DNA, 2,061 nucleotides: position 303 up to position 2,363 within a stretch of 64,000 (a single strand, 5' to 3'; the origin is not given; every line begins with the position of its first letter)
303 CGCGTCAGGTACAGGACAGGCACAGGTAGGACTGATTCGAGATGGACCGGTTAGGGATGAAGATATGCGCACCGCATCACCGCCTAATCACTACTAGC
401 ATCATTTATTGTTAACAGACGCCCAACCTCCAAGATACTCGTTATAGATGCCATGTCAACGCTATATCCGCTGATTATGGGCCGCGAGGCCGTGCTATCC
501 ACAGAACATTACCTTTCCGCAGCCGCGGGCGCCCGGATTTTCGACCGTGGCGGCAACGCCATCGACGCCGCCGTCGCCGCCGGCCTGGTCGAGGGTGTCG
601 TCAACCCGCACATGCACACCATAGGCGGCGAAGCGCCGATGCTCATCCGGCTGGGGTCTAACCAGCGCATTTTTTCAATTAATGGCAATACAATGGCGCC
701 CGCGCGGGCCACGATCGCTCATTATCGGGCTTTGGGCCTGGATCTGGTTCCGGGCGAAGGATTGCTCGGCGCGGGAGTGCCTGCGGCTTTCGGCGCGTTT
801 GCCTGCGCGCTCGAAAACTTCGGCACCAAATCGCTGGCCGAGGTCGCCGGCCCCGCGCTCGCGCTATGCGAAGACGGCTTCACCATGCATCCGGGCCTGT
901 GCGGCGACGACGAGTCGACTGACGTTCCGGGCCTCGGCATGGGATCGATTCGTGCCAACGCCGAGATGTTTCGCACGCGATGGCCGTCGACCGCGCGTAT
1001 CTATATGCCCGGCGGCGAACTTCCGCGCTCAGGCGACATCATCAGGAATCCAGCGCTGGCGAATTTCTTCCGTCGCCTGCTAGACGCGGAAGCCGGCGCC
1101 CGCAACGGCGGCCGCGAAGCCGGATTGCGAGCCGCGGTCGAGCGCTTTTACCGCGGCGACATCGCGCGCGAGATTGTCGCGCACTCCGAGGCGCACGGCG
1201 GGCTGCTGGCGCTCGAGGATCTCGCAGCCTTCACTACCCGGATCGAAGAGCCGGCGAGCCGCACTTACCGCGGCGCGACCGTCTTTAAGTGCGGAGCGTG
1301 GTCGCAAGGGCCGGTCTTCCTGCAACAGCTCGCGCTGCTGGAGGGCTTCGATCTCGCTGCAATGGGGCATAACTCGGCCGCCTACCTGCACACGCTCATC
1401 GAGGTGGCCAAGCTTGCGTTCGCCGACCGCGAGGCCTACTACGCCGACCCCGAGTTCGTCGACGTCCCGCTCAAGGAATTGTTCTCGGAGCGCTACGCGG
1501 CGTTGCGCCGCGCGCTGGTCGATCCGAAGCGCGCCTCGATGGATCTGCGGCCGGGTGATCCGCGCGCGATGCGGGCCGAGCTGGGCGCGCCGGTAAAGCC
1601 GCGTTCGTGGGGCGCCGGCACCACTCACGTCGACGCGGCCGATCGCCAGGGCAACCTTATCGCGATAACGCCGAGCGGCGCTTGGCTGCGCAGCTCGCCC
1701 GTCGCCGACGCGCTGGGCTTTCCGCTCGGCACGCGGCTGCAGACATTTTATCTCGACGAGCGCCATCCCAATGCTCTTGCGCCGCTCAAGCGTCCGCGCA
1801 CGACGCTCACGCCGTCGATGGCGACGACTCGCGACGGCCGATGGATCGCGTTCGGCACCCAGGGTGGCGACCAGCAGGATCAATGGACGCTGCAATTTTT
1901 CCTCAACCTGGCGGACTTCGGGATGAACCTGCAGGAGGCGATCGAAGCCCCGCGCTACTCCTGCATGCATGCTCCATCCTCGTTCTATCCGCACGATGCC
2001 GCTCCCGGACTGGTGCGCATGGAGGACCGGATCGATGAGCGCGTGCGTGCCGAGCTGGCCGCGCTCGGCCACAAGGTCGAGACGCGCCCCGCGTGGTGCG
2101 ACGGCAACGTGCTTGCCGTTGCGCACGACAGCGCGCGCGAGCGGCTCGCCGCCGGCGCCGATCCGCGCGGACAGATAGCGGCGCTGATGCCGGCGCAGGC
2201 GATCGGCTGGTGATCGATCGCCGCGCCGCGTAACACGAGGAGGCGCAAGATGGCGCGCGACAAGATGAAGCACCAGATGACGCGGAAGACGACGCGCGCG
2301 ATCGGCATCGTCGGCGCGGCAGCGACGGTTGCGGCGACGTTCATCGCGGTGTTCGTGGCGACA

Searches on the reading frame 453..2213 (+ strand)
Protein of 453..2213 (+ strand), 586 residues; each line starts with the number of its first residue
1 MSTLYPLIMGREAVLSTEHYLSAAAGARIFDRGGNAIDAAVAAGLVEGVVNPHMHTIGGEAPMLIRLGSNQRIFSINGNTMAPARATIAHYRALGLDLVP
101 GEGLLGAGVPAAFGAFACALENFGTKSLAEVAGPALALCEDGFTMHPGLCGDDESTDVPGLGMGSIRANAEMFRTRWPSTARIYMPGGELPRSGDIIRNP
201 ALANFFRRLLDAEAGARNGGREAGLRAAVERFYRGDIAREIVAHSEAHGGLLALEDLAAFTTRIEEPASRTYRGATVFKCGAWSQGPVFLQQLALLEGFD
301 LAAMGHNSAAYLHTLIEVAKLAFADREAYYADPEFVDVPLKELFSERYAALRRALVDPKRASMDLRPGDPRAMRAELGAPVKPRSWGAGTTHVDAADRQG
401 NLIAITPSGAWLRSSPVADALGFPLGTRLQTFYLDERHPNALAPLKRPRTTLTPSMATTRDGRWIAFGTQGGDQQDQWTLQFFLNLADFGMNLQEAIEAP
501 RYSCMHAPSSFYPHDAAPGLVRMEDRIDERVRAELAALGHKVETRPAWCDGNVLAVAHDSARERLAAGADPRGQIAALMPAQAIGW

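Call 16: search_protein_families(library=pfam, proteins=[window:453-2213:+])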
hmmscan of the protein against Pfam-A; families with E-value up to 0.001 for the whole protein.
window:453-2213:+ (586 aa): 1 family
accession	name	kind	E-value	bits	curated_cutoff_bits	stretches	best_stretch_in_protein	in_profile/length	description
PF01019.26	G_glu_transpept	-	1.7e-115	387.2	27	1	28-574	2-511/512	Gamma-glutamyltranspeptidase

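Call 56: find_encoding_contigs(protein=window:453-2213:+, flank=10000, max_places=1)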
Protein window:453-2213:+ (586 aa): no gene with exactly this product is on record in the collection.
